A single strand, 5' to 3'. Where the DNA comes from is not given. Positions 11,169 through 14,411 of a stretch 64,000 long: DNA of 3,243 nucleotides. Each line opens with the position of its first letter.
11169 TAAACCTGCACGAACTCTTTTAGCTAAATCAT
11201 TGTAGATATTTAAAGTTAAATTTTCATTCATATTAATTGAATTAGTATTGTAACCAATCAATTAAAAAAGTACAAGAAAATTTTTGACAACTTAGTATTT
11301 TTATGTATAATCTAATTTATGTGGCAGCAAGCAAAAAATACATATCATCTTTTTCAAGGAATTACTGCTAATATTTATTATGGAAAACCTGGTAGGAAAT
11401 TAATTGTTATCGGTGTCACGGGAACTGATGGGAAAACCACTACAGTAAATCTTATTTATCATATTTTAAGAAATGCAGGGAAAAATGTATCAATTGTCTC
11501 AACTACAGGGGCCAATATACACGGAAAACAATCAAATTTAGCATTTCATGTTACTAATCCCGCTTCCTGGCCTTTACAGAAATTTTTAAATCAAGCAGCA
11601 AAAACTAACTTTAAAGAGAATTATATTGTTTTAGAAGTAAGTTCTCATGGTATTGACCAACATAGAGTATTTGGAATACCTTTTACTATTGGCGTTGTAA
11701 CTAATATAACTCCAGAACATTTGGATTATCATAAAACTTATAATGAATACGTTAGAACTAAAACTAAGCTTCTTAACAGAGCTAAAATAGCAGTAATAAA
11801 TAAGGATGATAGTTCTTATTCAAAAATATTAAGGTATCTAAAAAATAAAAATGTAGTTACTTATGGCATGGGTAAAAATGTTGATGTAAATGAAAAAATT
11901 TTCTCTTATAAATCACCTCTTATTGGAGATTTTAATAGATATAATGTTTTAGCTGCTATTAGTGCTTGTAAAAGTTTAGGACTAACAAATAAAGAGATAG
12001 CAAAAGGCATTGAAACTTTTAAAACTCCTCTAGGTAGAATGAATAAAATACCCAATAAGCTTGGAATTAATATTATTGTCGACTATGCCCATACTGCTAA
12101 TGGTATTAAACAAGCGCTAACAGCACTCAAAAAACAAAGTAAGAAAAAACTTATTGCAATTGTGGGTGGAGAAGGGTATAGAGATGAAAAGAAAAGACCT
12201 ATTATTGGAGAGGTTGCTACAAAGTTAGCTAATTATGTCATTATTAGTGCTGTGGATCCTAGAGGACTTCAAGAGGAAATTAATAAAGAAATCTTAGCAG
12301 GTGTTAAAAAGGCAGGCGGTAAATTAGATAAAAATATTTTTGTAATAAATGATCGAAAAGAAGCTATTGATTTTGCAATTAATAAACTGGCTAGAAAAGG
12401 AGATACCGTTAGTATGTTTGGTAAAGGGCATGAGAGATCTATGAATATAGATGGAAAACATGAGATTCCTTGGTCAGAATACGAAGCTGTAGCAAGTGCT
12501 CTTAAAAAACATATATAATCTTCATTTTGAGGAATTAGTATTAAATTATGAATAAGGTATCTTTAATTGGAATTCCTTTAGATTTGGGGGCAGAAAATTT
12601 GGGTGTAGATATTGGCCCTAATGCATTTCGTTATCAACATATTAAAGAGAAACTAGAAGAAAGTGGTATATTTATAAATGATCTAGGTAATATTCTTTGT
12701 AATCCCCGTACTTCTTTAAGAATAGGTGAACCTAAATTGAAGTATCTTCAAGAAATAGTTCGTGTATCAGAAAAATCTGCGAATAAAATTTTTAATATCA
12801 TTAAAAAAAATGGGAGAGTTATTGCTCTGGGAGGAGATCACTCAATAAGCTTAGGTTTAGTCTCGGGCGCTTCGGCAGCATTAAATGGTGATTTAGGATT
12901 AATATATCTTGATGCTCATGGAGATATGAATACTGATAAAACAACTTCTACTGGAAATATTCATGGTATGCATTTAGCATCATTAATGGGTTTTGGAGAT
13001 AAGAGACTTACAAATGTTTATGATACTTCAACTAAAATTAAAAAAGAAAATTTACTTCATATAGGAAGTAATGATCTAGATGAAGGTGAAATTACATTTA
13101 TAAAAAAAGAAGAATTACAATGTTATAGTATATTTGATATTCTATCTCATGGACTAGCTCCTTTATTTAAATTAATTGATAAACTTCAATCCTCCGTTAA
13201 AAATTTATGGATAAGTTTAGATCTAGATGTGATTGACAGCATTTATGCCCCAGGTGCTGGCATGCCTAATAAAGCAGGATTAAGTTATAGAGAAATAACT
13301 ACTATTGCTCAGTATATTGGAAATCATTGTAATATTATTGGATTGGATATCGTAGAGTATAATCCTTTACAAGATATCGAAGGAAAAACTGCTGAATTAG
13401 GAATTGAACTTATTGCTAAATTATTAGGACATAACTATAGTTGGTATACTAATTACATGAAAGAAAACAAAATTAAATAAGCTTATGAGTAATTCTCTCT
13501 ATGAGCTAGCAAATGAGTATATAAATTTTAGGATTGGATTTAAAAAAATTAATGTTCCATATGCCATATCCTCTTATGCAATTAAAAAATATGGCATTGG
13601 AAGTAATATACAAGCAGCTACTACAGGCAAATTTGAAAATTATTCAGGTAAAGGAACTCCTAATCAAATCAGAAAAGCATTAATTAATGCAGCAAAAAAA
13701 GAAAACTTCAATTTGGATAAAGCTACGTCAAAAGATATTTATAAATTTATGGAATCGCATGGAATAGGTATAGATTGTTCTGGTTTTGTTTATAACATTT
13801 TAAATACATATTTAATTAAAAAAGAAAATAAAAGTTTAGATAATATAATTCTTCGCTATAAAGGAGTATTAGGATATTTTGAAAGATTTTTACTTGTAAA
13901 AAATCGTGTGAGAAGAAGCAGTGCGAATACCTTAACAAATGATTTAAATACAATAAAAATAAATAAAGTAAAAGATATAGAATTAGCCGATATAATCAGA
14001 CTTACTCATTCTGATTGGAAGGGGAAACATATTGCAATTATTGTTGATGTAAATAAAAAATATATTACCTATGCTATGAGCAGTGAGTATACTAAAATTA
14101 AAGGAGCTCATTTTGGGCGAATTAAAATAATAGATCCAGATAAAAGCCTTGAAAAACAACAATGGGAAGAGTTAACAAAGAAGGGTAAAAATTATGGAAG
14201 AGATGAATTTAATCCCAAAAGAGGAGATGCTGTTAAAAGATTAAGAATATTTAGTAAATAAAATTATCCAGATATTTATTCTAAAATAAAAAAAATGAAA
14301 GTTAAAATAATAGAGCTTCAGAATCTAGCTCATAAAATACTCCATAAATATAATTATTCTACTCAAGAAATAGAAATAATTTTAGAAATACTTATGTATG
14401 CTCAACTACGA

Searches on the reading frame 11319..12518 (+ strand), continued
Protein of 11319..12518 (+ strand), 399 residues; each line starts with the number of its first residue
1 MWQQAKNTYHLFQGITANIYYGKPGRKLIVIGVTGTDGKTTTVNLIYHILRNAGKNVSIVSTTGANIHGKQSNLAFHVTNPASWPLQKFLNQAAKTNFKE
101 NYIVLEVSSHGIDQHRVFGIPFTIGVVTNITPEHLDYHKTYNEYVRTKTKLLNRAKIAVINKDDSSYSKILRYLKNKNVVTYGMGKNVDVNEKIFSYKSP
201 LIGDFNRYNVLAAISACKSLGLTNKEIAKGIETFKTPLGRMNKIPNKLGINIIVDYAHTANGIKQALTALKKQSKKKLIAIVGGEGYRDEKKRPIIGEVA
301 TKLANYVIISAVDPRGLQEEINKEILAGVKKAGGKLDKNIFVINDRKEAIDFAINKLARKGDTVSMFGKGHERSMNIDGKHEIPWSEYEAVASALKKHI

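Call 92: search_protein_families(library=ncbifam, proteins=[L003:19203-20801:+, L008:9001-10263:+, L008:8415-8999:+, L008:7199-8407:+, L008:10279-11475:+], max_evalue=1e-10)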
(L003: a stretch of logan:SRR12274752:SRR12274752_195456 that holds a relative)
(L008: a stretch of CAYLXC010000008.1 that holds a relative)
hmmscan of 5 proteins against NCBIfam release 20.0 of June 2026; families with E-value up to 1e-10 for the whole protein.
L003:19203-20801:+ (532 aa): 11 families
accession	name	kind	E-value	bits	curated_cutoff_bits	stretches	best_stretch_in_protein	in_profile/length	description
TIGR01143.1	murF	subfamily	3.8e-72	243.5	288.6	1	169-523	62-407/418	UDP-N-acetylmuramoyl-tripeptide--D-alanyl-D-alanine ligase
NF008896.0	PRK11929.1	equivalog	1.3e-63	215.2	1023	1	168-528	591-949/965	bifunctional UDP-N-acetylmuramoyl-L-alanyl-D-glutamate--2,6-diaminopimelate ligase MurE/UDP-N-acetylmuramoyl-tripeptide--D-alanyl-D-alanine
NF008041.0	PRK10773.1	equivalog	6.6e-43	147.1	551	1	175-467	94-383/453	UDP-N-acetylmuramoyl-tripeptide--D-alanyl-D-alanine ligase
NF008897.0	PRK11930.1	equivalog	7.7e-35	120.1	804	1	168-475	94-398/822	bifunctional UDP-N-acetylmuramoyl-tripeptide:D-alanyl-D-alanine ligase/alanine racemase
NF010693.0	PRK14093.1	equivalog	4e-29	101.6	544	1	176-474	103-407/479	UDP-N-acetylmuramoylalanyl-D-glutamyl-2,6-diaminopimelate--D-alanyl-D-alanine ligase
TIGR01085.1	murE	subfamily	6.1e-19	68.3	257.3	1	178-522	82-446/472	UDP-N-acetylmuramyl-tripeptide synthetase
TIGR01087.1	murD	equivalog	5.1e-18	65.4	211.95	1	165-431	93-337/441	UDP-N-acetylmuramoyl-L-alanine--D-glutamate ligase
NF001126.0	PRK00139.1-4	equivalog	1.9e-16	59.7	373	1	179-522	102-457/486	UDP-N-acetylmuramoyl-L-alanyl-D-glutamate--2,6-diaminopimelate ligase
TIGR01082.1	murC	equivalog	1.5e-15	57.3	335.1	1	176-394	94-300/449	UDP-N-acetylmuramate--L-alanine ligase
NF001124.0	PRK00139.1-2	equivalog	7.2e-14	51.4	476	1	181-522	109-467/500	UDP-N-acetylmuramoyl-L-alanyl-D-glutamate--2,6-diaminopimelate ligase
NF001123.0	PRK00139.1-1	equivalog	1.8e-12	46.7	586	1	177-522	103-464/493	UDP-N-acetylmuramoyl-L-alanyl-D-glutamate--2,6-diaminopimelate ligase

L008:9001-10263:+ (420 aa): 4 families
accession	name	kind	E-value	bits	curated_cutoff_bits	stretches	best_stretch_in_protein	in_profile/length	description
TIGR01072.1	murA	equivalog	1.9e-133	445.3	392.7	1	2-416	3-415/416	UDP-N-acetylglucosamine 1-carboxyvinyltransferase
NF006873.0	PRK09369.1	subfamily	3.5e-131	437.7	297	1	2-418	3-417/419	UDP-N-acetylglucosamine 1-carboxyvinyltransferase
NF009470.0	PRK12830.1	equivalog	9.1e-101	337.6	552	1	4-418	5-415/417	UDP-N-acetylglucosamine 1-carboxyvinyltransferase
TIGR01356.1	aroA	equivalog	1.9e-21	76.4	287.25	1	13-406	1-407/415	3-phosphoshikimate 1-carboxyvinyltransferase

L008:8415-8999:+ (194 aa): 2 families
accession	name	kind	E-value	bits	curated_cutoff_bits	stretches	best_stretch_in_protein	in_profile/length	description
NF010480.0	PRK13905.1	equivalog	1.3e-23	83.4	259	1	14-177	13-170/303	UDP-N-acetylmuramate dehydrogenase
NF010478.0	PRK13903.1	equivalog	2.6e-11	43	231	1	17-143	15-130/362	UDP-N-acetylmuramate dehydrogenase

L008:7199-8407:+ (402 aa): 24 families
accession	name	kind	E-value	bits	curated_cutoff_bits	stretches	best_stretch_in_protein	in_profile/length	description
TIGR01085.1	murE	subfamily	1.5e-105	353.8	257.3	2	197-402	272-471/472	UDP-N-acetylmuramyl-tripeptide synthetase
NF001126.0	PRK00139.1-4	equivalog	1.7e-96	323.7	373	1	22-402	89-482/486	UDP-N-acetylmuramoyl-L-alanyl-D-glutamate--2,6-diaminopimelate ligase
NF001124.0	PRK00139.1-2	equivalog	6.5e-92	308.8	476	2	195-402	290-492/500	UDP-N-acetylmuramoyl-L-alanyl-D-glutamate--2,6-diaminopimelate ligase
NF008896.0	PRK11929.1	equivalog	4.8e-81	272.9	1023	2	197-398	296-494/965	bifunctional UDP-N-acetylmuramoyl-L-alanyl-D-glutamate--2,6-diaminopimelate ligase MurE/UDP-N-acetylmuramoyl-tripeptide--D-alanyl-D-alanine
NF001123.0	PRK00139.1-1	equivalog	1.5e-71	241.6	586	2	198-400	292-487/493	UDP-N-acetylmuramoyl-L-alanyl-D-glutamate--2,6-diaminopimelate ligase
NF010628.0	PRK14022.1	equivalog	7.2e-68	229.5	536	1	23-390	97-469/483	UDP-N-acetylmuramoyl-L-alanyl-D-glutamate--L-lysine ligase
NF001130.0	PRK00139.2-4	equivalog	2.3e-57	194.9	715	2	22-171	94-247/516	UDP-N-acetylmuramoyl-L-alanyl-D-glutamate--2,6-diaminopimelate ligase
NF001129.0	PRK00139.2-3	equivalog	1.3e-48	165.8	762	2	22-171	103-254/517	UDP-N-acetylmuramoyl-L-alanyl-D-glutamate--2,6-diaminopimelate ligase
NF001131.0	PRK00139.2-5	equivalog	2.5e-35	122.2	1000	1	22-389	94-470/483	UDP-N-acetylmuramoyl-L-alanyl-D-glutamate--2,6-diaminopimelate ligase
NF001127.0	PRK00139.2-1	equivalog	2.8e-34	118.7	997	2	22-170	94-246/520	UDP-N-acetylmuramoyl-L-alanyl-D-glutamate--2,6-diaminopimelate ligase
TIGR01082.1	murC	equivalog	9.4e-32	110.6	335.1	1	35-378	98-440/449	UDP-N-acetylmuramate--L-alanine ligase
NF053647.1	pMurD2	equivalog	2.4e-30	105.8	550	1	34-384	96-401/405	pseudomurein biosynthesis peptide ligase pMurD2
NF053645.1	pMurC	equivalog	1.6e-29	103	560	1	196-322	304-429/492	pseudomurein biosynthesis peptide ligase pMurC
NF053646.1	pMurD1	equivalog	5e-29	101.3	610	1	127-371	183-436/465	pseudomurein biosynthesis peptide ligase pMurD1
TIGR01087.1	murD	equivalog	5.2e-29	101.6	211.95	1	106-277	151-339/441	UDP-N-acetylmuramoyl-L-alanine--D-glutamate ligase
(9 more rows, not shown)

L008:10279-11475:+ (398 aa): 13 families
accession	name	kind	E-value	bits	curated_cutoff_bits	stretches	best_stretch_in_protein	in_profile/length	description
TIGR01143.1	murF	subfamily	1.8e-83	280.9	288.6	1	21-393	53-416/418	UDP-N-acetylmuramoyl-tripeptide--D-alanyl-D-alanine ligase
NF008896.0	PRK11929.1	equivalog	1.2e-68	231.9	1023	1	43-396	603-957/965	bifunctional UDP-N-acetylmuramoyl-L-alanyl-D-glutamate--2,6-diaminopimelate ligase MurE/UDP-N-acetylmuramoyl-tripeptide--D-alanyl-D-alanine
NF008041.0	PRK10773.1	equivalog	6.1e-45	153.8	551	1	45-396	101-448/453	UDP-N-acetylmuramoyl-tripeptide--D-alanyl-D-alanine ligase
NF008897.0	PRK11930.1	equivalog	7.9e-41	139.9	804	1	16-398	81-456/822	bifunctional UDP-N-acetylmuramoyl-tripeptide:D-alanyl-D-alanine ligase/alanine racemase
NF010693.0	PRK14093.1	equivalog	3.2e-38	131.6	544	1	44-398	108-467/479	UDP-N-acetylmuramoylalanyl-D-glutamyl-2,6-diaminopimelate--D-alanyl-D-alanine ligase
TIGR01082.1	murC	equivalog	3.1e-21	76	335.1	1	17-299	82-348/449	UDP-N-acetylmuramate--L-alanine ligase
NF001126.0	PRK00139.1-4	equivalog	8.2e-21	74.1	373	1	121-303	195-375/486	UDP-N-acetylmuramoyl-L-alanyl-D-glutamate--2,6-diaminopimelate ligase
TIGR01087.1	murD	equivalog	2.4e-18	66.5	211.95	1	39-290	102-338/441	UDP-N-acetylmuramoyl-L-alanine--D-glutamate ligase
NF053645.1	pMurC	equivalog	3.8e-18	65.4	560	0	41-188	99-249/492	pseudomurein biosynthesis peptide ligase pMurC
NF001124.0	PRK00139.1-2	equivalog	6.1e-18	64.8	476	1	121-303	200-384/500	UDP-N-acetylmuramoyl-L-alanyl-D-glutamate--2,6-diaminopimelate ligase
TIGR01085.1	murE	subfamily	4.5e-16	58.8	257.3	1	121-303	179-365/472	UDP-N-acetylmuramyl-tripeptide synthetase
NF010623.0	PRK14016.1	subfamily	5.1e-13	48.1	877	1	138-395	587-863/871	cyanophycin synthetase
TIGR01081.1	mpl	equivalog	3.5e-12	46.1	388.7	1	118-321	175-374/448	UDP-N-acetylmuramate:L-alanyl-gamma-D-glutamyl-meso-diaminopimelate ligase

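Call 93: find_encoding_contigs(protein=P0003, flank=8000, max_places=1)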
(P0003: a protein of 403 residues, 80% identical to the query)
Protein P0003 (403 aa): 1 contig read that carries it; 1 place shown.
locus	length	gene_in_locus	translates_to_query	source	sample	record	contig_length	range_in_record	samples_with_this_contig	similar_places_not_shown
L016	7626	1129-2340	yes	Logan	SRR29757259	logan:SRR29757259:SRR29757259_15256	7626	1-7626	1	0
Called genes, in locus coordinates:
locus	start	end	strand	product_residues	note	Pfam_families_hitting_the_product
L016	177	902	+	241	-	-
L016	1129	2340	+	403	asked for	PF08245:Mur_ligase_M, PF02875:Mur_ligase_C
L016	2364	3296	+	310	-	PF00491:Arginase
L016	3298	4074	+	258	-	-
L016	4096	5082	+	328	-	PF02615:Ldh_2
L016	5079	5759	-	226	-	-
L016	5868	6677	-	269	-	PF01177:Asp_Glu_race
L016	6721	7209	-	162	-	-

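Call 94: find_encoding_contigs(protein=P0002, flank=8000, max_places=1)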
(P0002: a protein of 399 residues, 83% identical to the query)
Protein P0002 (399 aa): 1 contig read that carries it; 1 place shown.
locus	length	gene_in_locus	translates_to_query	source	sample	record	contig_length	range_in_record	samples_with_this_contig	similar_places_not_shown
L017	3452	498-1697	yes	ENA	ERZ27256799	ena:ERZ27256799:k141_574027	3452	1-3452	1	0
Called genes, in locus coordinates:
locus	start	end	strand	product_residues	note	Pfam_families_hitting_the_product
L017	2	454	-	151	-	?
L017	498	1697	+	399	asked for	PF08245:Mur_ligase_M, PF02875:Mur_ligase_C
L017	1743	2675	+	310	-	PF00491:Arginase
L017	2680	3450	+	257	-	?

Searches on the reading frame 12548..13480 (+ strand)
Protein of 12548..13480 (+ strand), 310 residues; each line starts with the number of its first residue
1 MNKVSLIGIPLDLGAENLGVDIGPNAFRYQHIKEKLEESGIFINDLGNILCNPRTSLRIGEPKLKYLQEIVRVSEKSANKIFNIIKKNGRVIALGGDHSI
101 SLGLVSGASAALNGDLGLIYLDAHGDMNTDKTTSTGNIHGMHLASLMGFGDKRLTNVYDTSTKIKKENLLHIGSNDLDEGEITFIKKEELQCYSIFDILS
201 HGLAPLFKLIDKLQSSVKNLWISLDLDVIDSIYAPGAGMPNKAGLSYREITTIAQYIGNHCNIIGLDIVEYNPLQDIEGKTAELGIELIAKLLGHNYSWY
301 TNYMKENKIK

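Call 3: search_protein_families(library=pfam, proteins=[window:12548-13480:+], max_evalue=0.01)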
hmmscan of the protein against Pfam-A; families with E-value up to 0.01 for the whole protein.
window:12548-13480:+ (310 aa): 1 family
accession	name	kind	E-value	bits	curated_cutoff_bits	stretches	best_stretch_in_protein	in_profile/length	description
PF00491.26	Arginase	-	3.1e-57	194.6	22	1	3-293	2-279/280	Arginase family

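Call 4: search_protein_families(library=ncbifam, proteins=[window:12548-13480:+], max_evalue=0.01)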
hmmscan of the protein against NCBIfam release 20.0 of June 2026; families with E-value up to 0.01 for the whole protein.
window:12548-13480:+ (310 aa): 5 families
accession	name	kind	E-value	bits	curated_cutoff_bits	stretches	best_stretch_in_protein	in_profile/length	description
TIGR01229.1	rocF_arginase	equivalog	1.8e-59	201.5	227.6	1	5-295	1-297/300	arginase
TIGR01227.1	hutG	equivalog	1.6e-25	90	229.15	1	3-293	36-306/307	formimidoylglutamase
TIGR01230.1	agmatinase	equivalog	3.7e-25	89.1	174.3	1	7-293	18-273/275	agmatinase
NF002564.0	PRK02190.1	subfamily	1.7e-22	80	302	1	4-294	35-299/307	agmatinase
NF010347.0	PRK13775.1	equivalog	6.8e-13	48.6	381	1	78-291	116-322/331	formimidoylglutamase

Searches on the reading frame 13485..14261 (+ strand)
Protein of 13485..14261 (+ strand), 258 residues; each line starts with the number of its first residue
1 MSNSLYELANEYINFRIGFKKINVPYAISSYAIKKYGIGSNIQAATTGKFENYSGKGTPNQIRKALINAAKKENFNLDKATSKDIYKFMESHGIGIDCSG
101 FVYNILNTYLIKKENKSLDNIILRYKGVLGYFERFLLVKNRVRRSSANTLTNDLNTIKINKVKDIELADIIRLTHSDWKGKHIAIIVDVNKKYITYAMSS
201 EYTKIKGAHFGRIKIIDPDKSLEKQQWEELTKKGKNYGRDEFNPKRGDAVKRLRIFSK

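Call 3: search_protein_families(library=pfam, proteins=[window:13485-14261:+], max_evalue=0.01)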
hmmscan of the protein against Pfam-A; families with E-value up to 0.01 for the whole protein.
window:13485-14261:+ (258 aa): 0 families

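Call 4: search_protein_families(library=ncbifam, proteins=[window:13485-14261:+], max_evalue=0.01)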
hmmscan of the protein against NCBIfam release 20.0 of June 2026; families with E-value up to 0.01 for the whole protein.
window:13485-14261:+ (258 aa): 1 family
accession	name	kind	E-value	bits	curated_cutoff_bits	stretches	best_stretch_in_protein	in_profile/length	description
NF052422.1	translocon_SseB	equivalog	0.0031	17.5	155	1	57-120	38-95/151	type III secretion system translocon protein SseB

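Call 33: search_protein_families(library=phrogs, proteins=[window:13485-14261:+], max_evalue=0.1)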
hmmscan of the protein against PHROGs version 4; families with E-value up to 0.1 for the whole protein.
window:13485-14261:+ (258 aa): 0 families

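Call 44: search_solved_structures(query=window:13485-14261:+, max_evalue=10, show_alignments=2)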
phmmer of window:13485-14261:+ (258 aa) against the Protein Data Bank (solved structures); distinct sequences matched with E-value up to 10: 0.

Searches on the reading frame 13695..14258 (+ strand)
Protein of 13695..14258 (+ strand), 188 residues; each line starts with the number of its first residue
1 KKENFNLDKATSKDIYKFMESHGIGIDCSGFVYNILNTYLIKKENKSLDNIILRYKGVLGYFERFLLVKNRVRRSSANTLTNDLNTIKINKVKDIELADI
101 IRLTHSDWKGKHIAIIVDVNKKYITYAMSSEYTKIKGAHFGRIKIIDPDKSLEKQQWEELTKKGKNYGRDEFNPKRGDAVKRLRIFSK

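Call 87: search_protein_families(library=pfam, proteins=[window:13695-14258:+], max_evalue=10)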
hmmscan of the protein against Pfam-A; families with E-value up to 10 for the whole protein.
seq(188 aa): 2 families
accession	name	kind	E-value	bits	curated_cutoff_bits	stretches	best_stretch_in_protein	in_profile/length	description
PF12671.13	Amidase_6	-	0.041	14.4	23.2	1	61-123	74-132/163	Putative amidase domain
PF00877.26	NLPC_P60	-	0.065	13.7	23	1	16-50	4-38/105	NlpC/P60 family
